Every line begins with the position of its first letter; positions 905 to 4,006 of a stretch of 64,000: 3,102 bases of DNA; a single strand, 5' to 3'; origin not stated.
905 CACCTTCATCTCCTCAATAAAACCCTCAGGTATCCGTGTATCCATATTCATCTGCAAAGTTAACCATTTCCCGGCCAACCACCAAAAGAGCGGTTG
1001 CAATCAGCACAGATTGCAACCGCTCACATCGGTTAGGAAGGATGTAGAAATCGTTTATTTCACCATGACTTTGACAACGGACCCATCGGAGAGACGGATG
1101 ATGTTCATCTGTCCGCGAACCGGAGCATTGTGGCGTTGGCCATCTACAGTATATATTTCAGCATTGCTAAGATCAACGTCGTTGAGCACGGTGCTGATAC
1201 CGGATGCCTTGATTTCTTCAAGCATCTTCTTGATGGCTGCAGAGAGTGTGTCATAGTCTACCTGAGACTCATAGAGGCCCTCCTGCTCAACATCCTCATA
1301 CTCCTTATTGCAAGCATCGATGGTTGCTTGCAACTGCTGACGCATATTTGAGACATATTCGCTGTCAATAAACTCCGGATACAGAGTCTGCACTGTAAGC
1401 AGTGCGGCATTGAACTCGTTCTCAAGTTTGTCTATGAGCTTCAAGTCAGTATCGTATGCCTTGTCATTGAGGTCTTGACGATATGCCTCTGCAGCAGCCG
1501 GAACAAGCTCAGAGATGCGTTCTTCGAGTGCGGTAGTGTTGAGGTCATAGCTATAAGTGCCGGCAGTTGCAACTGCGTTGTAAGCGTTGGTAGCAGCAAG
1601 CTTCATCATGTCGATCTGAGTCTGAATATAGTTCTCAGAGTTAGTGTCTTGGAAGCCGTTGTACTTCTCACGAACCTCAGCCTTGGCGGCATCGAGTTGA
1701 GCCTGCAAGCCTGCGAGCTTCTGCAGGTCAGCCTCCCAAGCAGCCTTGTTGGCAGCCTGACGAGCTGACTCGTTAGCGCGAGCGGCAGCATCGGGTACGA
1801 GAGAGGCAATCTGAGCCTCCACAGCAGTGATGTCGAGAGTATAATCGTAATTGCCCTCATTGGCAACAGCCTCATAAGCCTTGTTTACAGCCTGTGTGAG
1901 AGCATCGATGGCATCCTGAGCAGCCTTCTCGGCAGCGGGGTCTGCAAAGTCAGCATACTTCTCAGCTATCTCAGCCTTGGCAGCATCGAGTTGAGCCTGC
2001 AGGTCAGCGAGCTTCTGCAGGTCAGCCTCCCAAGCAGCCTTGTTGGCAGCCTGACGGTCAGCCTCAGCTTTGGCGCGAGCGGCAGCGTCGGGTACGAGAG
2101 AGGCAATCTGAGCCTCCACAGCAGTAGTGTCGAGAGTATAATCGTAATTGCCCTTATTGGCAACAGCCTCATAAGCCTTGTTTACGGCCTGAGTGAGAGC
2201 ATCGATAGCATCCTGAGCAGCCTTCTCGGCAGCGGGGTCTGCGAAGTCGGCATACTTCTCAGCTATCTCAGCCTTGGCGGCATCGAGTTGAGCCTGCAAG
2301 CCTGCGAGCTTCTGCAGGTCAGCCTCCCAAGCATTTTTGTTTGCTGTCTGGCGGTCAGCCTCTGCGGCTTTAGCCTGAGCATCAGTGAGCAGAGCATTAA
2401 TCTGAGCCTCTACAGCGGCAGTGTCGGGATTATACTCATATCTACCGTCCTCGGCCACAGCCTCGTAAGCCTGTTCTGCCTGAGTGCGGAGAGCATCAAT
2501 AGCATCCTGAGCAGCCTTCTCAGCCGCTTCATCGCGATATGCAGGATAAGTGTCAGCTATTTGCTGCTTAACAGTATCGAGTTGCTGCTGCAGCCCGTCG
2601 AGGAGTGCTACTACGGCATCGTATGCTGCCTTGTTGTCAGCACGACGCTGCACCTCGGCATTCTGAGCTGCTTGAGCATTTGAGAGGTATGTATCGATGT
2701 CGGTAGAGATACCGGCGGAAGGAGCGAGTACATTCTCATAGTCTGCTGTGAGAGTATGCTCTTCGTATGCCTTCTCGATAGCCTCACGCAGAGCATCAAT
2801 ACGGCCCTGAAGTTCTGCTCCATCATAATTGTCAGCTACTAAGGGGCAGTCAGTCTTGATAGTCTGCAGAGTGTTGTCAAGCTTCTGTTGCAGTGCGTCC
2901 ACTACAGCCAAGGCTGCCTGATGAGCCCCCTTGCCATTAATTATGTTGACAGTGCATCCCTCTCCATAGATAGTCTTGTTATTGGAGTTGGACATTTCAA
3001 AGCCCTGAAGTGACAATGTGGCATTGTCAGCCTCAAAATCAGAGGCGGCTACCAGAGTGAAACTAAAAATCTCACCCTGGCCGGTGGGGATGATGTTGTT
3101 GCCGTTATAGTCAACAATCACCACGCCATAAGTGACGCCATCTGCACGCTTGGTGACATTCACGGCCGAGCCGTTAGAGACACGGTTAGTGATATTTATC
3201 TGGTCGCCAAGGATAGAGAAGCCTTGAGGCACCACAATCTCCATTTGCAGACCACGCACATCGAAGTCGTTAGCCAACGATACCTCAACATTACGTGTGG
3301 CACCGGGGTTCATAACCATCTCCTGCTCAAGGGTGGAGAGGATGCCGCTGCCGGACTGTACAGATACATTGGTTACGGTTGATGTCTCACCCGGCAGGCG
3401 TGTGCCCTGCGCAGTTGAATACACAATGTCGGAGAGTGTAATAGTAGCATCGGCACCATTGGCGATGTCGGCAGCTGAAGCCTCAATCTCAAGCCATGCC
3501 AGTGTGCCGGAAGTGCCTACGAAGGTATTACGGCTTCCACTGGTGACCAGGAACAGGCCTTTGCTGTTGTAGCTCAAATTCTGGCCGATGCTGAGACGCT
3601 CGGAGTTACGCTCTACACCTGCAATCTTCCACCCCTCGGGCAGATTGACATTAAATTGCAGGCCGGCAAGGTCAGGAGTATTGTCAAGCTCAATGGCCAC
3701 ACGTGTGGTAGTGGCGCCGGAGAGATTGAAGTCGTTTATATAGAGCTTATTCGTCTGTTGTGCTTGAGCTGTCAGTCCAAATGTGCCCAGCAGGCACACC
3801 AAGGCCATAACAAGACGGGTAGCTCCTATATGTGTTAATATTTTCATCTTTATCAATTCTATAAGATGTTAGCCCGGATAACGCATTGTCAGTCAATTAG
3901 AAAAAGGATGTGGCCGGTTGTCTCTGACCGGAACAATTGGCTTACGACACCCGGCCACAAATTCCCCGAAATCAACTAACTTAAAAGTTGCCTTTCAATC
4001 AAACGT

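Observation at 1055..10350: Paired giant helical-repeat surface proteins with complementary cohesin-like and dockerin modules and T9SS-like tails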

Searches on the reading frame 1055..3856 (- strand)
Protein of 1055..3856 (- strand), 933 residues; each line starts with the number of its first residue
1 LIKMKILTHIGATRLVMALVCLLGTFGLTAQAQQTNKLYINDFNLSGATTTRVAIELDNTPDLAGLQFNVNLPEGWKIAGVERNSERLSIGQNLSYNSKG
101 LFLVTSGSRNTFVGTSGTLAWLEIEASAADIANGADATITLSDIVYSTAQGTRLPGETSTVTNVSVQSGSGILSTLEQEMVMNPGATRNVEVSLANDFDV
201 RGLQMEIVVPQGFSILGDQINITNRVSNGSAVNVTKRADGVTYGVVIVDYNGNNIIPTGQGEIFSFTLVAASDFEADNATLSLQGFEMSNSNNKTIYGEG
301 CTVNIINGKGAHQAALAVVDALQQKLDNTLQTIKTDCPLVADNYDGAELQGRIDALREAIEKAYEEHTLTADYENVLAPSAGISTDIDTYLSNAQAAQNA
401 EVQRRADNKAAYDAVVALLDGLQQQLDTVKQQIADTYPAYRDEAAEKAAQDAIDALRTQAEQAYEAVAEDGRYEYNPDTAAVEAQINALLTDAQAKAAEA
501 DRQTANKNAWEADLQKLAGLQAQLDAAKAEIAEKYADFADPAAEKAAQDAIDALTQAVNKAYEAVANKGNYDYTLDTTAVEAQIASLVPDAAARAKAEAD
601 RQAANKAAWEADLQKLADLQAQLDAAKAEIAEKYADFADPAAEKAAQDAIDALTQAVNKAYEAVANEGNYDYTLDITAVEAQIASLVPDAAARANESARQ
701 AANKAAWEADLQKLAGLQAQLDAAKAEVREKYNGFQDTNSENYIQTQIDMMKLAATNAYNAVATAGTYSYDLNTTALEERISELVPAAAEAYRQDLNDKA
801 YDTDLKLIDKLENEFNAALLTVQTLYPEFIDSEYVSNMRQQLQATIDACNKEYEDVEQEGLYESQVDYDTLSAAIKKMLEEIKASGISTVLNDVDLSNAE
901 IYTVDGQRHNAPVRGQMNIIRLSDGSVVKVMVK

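Call 3: search_protein_families(library=pfam, proteins=[window:1055-3856:-], max_evalue=1)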
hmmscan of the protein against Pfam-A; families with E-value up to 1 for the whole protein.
window:1055-3856:- (933 aa): 6 families
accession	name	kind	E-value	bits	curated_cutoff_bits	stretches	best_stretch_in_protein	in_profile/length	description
PF22802.1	RsiG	-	0.0014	18.8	27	0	348-360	35-47/65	RsiG-like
PF03938.19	OmpH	-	0.0027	18.4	32.4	2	481-578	30-119/141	Outer membrane protein (OmpH-like)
PF12592.13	ATPase_RavA_C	-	0.013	16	27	0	717-744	4-31/55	ATPase, RavA, C-terminal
PF03995.18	Inhibitor_I36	-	0.077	13.4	21.1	0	304-355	17-68/69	Peptidase inhibitor family I36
PF24319.2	DUF7491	-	0.11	13.2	30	0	679-755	12-86/90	Coiled-coil region of unknown function (DUF7491)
PF18144.7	SMODS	-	0.29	11.8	26.5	1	326-388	65-128/164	Second Messenger Oligonucleotide or Dinucleotide Synthetase domain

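Call 4: search_protein_families(library=ncbifam, proteins=[window:1055-3856:-], max_evalue=1)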
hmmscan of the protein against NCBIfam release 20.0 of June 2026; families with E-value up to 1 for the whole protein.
window:1055-3856:- (933 aa): 0 families

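Call 25: find_encoding_contigs(protein=window:1055-3847:-, flank=10000, max_places=6)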
Protein window:1055-3847:- (930 aa): no gene with exactly this product is on record in the collection.

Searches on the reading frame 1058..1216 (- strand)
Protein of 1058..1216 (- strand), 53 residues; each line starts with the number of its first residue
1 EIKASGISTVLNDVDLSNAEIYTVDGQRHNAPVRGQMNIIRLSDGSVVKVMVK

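Call 9: search_protein_families(library=pfam, proteins=[window:1058-1201:-], max_evalue=10)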
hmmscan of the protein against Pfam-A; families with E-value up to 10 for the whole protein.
seq(48 aa): 0 families

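Call 14: search_protein_families(library=ncbifam, proteins=[window:1058-1216:-], max_evalue=10)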
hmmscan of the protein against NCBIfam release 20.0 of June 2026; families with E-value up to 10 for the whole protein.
seq(53 aa): 0 families

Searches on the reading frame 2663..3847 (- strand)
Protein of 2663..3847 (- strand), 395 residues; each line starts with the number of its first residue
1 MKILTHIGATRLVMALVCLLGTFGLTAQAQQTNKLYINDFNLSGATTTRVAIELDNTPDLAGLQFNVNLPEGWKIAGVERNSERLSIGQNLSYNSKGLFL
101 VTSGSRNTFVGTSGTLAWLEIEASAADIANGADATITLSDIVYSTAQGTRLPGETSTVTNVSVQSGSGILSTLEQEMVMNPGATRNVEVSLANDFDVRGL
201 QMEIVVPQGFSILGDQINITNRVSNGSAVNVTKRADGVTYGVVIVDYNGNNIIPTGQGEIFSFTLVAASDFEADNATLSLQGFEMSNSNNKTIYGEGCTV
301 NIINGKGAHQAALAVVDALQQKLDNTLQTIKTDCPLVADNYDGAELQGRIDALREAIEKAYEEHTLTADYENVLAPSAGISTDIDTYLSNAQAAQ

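Call 10: find_homologous_proteins(query=window:2663-3847:-, max_evalue=0.001)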
Query seq(395 aa) (395 aa): 1 proteins with E <= 0.001 among 8000 candidates.
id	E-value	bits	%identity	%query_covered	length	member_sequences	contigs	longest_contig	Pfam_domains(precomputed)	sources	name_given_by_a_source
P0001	2.8e-4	38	24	53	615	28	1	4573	-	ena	-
